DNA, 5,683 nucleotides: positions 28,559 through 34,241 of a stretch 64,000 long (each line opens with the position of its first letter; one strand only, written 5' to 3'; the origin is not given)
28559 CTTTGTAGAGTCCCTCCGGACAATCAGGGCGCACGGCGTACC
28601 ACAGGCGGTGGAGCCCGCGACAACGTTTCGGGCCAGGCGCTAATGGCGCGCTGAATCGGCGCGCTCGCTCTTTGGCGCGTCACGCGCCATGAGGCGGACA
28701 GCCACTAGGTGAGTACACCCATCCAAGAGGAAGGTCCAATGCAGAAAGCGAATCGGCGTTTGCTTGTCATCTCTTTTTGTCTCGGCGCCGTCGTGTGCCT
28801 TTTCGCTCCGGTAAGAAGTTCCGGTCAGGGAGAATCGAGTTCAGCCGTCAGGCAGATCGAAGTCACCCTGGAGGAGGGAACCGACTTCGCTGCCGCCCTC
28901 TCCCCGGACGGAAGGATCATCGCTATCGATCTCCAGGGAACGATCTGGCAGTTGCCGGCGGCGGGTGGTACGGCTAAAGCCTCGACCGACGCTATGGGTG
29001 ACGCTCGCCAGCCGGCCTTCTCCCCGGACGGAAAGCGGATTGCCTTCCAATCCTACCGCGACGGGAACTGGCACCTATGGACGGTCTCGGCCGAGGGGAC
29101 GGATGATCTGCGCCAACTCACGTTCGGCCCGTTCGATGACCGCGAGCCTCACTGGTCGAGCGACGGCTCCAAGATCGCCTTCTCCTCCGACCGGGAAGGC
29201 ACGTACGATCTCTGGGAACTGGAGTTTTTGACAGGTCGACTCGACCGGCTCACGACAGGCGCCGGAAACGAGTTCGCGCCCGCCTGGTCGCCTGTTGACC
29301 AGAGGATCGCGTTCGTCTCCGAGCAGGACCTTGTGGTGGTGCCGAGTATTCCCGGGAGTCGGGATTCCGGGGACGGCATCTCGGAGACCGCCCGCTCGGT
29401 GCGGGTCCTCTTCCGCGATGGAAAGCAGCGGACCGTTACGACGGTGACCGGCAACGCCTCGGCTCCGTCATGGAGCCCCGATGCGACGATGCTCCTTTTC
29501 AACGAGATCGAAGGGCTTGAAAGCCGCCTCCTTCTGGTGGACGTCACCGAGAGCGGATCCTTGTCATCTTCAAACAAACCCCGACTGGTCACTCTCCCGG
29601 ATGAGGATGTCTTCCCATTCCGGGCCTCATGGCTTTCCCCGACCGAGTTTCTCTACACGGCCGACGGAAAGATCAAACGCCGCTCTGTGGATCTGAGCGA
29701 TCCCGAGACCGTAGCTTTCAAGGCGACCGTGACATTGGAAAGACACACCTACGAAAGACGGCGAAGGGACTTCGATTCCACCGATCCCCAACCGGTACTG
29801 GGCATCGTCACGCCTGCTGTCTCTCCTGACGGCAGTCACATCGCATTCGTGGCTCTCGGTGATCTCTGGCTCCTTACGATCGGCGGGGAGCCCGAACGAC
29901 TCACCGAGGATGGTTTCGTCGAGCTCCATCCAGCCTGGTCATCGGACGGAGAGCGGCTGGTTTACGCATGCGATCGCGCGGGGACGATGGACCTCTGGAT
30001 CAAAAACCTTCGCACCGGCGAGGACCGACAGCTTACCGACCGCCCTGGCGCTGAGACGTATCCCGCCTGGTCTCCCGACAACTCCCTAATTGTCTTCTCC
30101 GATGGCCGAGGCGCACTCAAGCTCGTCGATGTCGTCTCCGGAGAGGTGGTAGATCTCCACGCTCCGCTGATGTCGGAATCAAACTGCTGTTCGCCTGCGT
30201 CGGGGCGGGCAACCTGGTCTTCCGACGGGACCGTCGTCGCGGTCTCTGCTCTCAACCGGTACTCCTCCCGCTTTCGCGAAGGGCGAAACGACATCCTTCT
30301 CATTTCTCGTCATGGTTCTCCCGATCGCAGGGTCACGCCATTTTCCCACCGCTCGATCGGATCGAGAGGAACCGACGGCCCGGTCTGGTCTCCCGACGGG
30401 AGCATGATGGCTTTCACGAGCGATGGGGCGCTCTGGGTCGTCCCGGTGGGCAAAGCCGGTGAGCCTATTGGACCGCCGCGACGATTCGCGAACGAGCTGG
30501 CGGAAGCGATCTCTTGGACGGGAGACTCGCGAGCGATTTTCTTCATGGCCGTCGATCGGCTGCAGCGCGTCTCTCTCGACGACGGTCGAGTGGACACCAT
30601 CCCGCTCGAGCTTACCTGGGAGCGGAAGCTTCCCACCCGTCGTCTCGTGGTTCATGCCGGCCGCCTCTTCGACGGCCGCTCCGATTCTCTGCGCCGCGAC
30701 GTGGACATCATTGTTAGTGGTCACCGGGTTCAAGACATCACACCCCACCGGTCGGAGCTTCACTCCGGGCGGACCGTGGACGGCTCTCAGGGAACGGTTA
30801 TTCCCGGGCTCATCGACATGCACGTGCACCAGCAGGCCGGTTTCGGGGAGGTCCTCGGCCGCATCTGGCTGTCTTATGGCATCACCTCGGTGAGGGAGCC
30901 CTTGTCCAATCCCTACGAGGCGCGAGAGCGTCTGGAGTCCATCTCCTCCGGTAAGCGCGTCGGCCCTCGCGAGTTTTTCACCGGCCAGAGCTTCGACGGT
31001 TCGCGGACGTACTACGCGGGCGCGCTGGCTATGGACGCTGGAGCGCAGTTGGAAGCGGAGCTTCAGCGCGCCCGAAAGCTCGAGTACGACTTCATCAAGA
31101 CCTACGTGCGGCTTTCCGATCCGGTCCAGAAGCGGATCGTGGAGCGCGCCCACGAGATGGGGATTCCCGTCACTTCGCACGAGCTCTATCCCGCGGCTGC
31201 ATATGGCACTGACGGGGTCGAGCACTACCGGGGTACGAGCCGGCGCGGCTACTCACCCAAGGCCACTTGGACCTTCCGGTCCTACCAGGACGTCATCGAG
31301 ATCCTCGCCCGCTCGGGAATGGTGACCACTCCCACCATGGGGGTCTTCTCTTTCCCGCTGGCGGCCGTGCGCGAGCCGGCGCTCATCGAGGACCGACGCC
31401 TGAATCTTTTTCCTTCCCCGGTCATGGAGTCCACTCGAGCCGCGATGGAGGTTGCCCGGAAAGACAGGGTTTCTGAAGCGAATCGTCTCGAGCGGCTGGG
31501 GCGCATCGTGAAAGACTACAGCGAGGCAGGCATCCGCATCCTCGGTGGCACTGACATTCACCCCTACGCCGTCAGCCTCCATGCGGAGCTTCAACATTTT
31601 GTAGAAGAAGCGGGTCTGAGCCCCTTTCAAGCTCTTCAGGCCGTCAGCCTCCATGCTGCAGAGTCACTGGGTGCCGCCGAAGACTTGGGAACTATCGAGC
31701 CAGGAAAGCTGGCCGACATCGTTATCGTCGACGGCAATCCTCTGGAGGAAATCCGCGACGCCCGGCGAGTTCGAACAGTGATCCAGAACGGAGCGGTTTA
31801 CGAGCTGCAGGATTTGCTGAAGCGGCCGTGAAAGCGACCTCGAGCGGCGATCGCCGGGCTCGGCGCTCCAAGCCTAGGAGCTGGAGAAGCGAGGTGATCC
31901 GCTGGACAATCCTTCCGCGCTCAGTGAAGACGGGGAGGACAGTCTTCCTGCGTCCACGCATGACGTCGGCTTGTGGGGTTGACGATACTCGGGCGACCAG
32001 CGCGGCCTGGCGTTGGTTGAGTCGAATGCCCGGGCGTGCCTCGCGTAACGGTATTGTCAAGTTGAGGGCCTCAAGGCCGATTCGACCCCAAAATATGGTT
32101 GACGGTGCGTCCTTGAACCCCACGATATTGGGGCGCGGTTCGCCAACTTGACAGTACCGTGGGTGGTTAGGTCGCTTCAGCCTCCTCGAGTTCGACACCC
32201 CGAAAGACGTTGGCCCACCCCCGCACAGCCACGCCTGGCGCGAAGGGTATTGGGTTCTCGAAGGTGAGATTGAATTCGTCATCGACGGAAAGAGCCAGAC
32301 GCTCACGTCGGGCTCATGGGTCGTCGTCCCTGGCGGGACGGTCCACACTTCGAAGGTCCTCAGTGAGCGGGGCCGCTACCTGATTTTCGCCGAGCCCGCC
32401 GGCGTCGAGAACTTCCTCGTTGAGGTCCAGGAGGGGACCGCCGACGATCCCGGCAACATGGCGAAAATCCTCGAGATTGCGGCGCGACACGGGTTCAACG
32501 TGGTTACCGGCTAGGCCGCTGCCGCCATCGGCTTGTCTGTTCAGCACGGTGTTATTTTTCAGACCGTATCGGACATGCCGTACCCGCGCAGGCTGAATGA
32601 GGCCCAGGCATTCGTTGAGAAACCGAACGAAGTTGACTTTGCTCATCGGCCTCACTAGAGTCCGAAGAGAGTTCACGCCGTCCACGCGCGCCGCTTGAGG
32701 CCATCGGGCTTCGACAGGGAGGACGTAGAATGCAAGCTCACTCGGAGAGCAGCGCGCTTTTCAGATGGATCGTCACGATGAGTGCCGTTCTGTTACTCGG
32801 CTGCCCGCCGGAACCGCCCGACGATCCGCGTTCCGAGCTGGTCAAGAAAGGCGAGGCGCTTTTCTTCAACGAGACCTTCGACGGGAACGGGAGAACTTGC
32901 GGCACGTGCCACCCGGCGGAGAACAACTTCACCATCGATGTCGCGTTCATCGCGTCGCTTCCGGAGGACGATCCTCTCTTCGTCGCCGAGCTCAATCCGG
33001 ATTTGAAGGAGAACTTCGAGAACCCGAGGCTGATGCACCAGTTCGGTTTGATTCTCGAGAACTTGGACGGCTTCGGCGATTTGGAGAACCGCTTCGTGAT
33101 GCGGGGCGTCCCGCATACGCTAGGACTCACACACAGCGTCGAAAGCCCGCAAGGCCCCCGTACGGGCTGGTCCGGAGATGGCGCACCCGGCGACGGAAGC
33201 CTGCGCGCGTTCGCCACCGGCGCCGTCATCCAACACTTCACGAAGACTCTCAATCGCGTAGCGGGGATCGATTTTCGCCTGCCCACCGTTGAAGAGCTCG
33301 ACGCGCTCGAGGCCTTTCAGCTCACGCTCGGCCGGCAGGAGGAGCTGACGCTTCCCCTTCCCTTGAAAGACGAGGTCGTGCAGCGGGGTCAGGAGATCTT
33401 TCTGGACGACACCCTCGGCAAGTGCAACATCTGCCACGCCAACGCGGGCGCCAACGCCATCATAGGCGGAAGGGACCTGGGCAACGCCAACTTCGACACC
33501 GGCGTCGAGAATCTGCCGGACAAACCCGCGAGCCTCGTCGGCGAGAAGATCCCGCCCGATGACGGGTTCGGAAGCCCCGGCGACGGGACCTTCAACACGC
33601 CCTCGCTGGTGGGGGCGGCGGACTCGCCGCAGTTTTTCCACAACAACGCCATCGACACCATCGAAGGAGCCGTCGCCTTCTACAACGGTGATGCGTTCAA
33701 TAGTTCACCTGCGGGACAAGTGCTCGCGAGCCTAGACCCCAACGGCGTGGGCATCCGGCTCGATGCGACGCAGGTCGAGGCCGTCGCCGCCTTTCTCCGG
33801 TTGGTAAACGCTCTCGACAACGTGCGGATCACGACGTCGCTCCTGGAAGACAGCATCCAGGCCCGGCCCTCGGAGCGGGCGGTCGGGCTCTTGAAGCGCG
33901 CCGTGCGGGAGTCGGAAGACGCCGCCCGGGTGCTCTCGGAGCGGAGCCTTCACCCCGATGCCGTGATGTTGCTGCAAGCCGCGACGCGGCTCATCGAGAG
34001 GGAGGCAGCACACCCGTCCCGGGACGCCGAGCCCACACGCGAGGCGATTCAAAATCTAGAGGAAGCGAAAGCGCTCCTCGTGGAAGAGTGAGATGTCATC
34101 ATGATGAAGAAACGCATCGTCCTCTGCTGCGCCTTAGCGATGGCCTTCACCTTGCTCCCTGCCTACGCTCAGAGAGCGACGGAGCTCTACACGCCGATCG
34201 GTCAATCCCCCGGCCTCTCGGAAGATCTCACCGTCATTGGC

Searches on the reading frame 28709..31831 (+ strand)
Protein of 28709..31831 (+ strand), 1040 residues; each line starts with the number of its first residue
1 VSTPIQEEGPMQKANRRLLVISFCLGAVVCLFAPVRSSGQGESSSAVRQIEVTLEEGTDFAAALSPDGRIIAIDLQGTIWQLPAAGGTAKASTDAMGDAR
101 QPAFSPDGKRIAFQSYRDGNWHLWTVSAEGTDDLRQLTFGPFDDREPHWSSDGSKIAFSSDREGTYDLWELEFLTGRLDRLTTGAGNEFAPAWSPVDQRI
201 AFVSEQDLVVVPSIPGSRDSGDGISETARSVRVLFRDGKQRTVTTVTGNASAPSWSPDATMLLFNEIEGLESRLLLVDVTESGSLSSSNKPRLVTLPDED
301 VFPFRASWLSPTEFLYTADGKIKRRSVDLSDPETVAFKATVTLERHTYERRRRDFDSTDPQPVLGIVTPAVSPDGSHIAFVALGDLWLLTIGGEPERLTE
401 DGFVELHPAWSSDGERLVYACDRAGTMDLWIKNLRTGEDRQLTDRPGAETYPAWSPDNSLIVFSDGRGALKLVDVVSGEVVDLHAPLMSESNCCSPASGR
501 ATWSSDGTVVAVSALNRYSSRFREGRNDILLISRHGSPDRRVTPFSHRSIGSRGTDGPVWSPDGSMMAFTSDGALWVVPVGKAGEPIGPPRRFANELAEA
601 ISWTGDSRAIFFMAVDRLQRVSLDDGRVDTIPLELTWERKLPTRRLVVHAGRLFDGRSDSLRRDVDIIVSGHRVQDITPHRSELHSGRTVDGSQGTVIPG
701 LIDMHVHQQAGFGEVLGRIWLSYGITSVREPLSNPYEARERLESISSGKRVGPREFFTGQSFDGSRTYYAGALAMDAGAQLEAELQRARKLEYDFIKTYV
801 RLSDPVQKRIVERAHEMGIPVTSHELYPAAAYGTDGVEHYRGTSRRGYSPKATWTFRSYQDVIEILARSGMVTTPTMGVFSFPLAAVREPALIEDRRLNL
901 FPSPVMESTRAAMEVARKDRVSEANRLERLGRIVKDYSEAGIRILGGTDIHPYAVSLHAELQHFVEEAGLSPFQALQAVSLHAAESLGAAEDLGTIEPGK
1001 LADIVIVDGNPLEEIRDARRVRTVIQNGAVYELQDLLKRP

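Call 12: search_protein_families(library=pfam, proteins=[window:28709-31831:+], max_evalue=0.001)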
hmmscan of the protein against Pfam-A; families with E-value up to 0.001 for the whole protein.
window:28709-31831:+ (1040 aa): 8 families
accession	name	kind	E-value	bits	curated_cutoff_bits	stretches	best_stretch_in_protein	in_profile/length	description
PF07676.18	PD40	-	4e-60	199.1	20.9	6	134-169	1-37/38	WD40-like Beta Propeller Repeat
PF01979.26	Amidohydro_1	-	7.8e-19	68.5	25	1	696-1028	1-342/345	Amidohydrolase family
PF00930.27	DPPIV_N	-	1.5e-17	63.8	22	0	341-402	21-82/354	Dipeptidyl peptidase IV (DPP IV) N-terminal region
PF07969.17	Amidohydro_3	-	2.7e-14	53.9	29.7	1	762-1029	222-469/472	Amidohydrolase family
PF25174.1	Beta-prop_THOC3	-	2.7e-11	43.4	305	1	78-209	72-195/272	THOC3 beta-propeller domain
PF25460.1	Beta-prop_Aladin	-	1.8e-08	34.3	171.1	1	103-210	117-219/340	Aladin seven-bladed propeller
PF10647.15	Gmad1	-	0.00018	21.9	20.5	0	366-439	25-99/251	Lipoprotein LpqB beta-propeller domain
PF14583.12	Pectate_lyase22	-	0.00053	19.3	30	0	149-205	43-100/386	Oligogalacturonate lyase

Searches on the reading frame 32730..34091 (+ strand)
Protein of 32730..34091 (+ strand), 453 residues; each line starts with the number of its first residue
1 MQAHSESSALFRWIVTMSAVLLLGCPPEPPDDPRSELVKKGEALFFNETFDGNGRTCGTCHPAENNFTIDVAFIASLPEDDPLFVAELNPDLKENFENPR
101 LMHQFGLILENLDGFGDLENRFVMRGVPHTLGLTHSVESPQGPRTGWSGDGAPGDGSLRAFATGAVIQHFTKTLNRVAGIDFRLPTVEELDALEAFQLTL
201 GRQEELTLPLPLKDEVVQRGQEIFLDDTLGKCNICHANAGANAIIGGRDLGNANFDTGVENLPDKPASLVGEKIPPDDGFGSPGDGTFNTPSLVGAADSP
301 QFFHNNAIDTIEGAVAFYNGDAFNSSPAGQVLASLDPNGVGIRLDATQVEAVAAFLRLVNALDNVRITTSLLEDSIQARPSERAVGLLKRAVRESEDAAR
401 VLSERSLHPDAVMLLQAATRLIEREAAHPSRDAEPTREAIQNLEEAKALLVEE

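Call 12: search_protein_families(library=pfam, proteins=[window:32730-34091:+], max_evalue=0.001)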
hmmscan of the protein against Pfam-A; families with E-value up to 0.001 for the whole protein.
window:32730-34091:+ (453 aa): 1 family
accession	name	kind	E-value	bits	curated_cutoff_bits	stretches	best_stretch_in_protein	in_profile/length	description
PF03150.19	CCP_MauG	-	0.00034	21.7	25.6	0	37-69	3-36/149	Di-haem cytochrome c peroxidase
